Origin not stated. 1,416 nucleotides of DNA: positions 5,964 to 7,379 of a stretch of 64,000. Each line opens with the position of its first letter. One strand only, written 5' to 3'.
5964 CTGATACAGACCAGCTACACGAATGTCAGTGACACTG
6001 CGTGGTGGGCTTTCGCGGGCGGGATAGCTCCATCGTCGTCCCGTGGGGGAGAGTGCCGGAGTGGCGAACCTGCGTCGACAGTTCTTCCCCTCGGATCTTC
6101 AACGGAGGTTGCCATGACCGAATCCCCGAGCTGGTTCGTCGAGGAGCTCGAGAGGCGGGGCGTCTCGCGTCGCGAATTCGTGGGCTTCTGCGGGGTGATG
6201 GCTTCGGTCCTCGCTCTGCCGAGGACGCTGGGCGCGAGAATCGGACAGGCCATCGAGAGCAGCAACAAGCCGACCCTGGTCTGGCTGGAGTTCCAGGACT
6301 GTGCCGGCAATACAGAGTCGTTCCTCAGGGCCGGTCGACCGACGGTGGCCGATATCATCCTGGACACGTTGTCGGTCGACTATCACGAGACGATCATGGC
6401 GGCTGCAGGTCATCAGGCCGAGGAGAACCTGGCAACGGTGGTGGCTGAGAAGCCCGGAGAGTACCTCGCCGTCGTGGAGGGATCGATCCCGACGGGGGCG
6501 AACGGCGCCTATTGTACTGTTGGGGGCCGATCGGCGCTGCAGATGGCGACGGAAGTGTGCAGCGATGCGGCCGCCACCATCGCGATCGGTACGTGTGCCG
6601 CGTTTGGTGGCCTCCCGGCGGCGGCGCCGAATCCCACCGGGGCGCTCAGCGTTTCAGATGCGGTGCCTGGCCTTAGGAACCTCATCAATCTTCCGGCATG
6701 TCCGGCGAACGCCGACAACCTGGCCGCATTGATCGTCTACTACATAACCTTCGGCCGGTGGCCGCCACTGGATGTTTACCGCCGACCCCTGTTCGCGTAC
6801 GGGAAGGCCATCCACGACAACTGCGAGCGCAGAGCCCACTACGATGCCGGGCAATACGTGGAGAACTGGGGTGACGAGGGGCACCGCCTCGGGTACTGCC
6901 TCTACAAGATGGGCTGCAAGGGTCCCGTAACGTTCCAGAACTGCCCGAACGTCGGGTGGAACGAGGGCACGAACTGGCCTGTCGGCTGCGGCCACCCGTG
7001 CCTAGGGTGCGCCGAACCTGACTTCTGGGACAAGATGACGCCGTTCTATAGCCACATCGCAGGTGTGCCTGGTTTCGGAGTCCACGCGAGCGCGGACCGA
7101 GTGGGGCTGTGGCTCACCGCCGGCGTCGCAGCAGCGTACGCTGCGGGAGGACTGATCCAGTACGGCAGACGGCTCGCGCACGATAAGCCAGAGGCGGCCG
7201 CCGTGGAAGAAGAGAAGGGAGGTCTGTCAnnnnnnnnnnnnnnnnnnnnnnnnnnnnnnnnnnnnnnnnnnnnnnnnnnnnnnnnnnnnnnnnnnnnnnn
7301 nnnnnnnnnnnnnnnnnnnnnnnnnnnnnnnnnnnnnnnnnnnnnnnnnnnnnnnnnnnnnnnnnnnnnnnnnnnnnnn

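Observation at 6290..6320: Hydrogenase small subunit has Asn where the second proximal-cluster cysteine should be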

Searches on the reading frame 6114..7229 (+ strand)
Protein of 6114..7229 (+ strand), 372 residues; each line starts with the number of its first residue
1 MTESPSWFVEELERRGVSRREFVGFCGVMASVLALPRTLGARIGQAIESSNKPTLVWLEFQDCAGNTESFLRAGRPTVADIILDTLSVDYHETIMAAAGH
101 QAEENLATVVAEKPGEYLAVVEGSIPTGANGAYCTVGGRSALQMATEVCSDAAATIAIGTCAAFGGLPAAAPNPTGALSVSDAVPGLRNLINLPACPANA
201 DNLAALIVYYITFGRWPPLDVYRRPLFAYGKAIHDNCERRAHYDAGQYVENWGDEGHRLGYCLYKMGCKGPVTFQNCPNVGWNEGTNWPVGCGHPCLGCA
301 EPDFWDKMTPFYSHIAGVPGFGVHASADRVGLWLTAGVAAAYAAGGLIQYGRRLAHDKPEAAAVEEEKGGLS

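Call 3: search_solved_structures(query=window:6114-7229:+, show_alignments=5, max_evalue=0.00001)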
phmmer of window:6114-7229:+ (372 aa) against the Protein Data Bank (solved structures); distinct sequences matched with E-value up to 0.00001: 43.
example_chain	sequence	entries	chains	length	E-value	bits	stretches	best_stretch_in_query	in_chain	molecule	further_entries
1h2a_S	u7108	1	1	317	3.3e-94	318.9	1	10-313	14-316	HYDROGENASE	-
6g94_S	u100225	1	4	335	3.8e-90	305.6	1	51-347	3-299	Hydrogenase-1 small chain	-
3myr_A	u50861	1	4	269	6.7e-90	304.8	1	51-313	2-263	Hydrogenase (NiFe) small subunit HydA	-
8pou_S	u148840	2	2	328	5.7e-89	301.7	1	51-349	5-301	Uptake hydrogenase small subunit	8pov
6fpi_S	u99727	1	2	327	6.7e-89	301.5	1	51-347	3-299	Hydrogenase-1 small chain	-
3uqy_S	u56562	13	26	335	7.2e-89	301.4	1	51-347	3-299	Hydrogenase-1 small chain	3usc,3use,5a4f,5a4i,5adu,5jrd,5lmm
6rp2_S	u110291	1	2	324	5e-88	298.6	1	54-347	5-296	Hydrogenase-1 small chain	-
8poy_S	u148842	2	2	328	1e-87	297.5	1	51-349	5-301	Uptake hydrogenase small subunit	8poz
8pow_S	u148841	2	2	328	1.1e-87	297.5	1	51-349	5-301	Uptake hydrogenase small subunit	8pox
4gd3_S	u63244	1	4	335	2.1e-87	296.6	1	51-347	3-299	Hydrogenase-1 small chain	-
5mdj_S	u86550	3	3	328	2e-86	293.4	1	51-349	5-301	Uptake hydrogenase small subunit; HOXK | Uptake hydrogenase small subunit;HOXK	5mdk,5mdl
3rgw_S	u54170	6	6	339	2.2e-86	293.2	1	51-349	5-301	Membrane-bound hydrogenase (NIFE) small subunit HOXK | Uptake hydrogenase small subunit | Uptake hydrogenase small subunit hoxK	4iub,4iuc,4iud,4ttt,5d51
1h2r_S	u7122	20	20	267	1.9e-85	290.1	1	51-313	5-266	PROTEIN (PERIPLASMIC [NIFE] HYDROGENASE SMALL SUBUNIT) | Periplasmic [NiFe] hydrogenase small subunit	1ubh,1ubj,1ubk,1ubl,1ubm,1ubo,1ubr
8w6x_S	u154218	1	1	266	2.8e-85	289.5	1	51-313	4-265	Periplasmic [NiFe] hydrogenase small subunit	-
4u9h_S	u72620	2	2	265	3e-85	289.4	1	51-313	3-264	Periplasmic [NiFe] hydrogenase small subunit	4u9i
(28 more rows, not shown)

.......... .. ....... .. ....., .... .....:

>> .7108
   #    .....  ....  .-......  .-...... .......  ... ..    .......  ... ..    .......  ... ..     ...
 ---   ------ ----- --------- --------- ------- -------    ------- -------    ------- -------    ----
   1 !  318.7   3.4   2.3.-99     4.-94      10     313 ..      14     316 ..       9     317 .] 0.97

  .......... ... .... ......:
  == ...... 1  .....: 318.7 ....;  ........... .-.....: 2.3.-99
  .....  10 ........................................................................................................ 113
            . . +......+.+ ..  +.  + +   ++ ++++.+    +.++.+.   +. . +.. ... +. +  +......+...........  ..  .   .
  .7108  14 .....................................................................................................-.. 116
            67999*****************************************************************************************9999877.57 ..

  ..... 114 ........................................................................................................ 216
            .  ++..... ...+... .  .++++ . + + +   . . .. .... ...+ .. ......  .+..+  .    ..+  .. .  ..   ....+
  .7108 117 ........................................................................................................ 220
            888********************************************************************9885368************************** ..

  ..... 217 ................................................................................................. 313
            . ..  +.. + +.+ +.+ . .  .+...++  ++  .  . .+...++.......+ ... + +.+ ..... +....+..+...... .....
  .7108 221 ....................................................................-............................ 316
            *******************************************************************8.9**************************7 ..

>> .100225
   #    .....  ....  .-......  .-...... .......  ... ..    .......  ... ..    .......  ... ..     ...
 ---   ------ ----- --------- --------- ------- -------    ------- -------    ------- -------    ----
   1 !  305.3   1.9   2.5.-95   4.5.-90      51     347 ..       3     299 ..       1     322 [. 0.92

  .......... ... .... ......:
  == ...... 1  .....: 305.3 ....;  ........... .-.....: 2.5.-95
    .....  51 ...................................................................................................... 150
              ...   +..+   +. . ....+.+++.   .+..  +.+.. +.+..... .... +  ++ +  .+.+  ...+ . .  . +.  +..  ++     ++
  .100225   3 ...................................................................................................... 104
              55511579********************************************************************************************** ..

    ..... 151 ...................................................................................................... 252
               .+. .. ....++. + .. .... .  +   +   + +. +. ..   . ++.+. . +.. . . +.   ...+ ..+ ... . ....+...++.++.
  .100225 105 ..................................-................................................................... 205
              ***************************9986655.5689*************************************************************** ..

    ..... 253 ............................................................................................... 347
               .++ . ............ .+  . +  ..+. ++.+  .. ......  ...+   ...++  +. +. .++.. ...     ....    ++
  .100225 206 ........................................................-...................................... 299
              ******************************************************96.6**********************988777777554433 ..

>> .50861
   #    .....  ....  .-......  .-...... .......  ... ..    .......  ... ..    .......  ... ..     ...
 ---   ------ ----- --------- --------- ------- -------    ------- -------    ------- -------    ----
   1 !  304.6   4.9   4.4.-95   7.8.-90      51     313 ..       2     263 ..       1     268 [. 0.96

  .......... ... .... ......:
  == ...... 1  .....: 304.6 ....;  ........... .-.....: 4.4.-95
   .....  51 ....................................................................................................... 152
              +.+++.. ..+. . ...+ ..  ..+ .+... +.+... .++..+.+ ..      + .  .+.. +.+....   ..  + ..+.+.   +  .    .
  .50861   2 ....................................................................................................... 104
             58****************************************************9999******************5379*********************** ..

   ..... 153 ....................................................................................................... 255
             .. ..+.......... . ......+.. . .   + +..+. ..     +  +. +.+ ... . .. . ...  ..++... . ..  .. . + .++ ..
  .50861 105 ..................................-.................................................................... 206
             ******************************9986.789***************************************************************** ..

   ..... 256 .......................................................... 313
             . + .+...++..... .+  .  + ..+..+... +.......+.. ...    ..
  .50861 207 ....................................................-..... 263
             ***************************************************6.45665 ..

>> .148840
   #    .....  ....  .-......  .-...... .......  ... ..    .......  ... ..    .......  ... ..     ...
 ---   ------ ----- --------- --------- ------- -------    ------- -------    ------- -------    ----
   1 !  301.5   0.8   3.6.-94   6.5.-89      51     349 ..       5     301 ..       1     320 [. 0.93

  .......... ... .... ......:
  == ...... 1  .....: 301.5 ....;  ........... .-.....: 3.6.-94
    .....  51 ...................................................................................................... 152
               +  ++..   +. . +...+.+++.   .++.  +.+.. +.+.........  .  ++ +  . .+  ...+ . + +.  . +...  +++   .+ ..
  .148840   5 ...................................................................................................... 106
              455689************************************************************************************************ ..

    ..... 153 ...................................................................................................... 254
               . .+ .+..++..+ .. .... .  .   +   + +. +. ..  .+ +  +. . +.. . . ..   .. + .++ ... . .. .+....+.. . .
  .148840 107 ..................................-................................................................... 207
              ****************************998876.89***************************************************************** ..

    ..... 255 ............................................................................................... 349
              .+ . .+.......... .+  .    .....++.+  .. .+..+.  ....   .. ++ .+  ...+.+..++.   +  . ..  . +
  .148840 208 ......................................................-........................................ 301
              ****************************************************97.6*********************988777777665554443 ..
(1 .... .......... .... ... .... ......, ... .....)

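Call 4: search_protein_families(library=pfam, proteins=[window:6114-7229:+])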
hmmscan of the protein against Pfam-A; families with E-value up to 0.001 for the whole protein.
window:6114-7229:+ (372 aa): 2 families
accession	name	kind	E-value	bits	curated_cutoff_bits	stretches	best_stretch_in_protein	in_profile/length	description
PF14720.11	NiFe_hyd_SSU_C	-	3.7e-34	117.4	27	1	229-312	1-80/80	NiFe/NiFeSe hydrogenase small subunit C-terminal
PF01058.29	Oxidored_q6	-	1.3e-23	83.6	27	1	63-209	1-127/128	NADH ubiquinone oxidoreductase, 20 Kd subunit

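Call 5: search_protein_families(library=ncbifam, proteins=[window:6114-7229:+])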
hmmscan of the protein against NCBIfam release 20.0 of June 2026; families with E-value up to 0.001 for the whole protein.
window:6114-7229:+ (372 aa): 3 families
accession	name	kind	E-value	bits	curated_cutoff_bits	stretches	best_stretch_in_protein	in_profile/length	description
TIGR00391.1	hydA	subfamily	2.2e-123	412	179.5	1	8-344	6-346/365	hydrogenase small subunit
NF007779.0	PRK10468.1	equivalog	7.9e-100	334.4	659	1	13-302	9-298/372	hydrogenase 2 small subunit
NF045520.1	H2_NiFeSe_small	exception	7.8e-65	219.3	470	1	17-313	2-313/314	NiFeSe hydrogenase small subunit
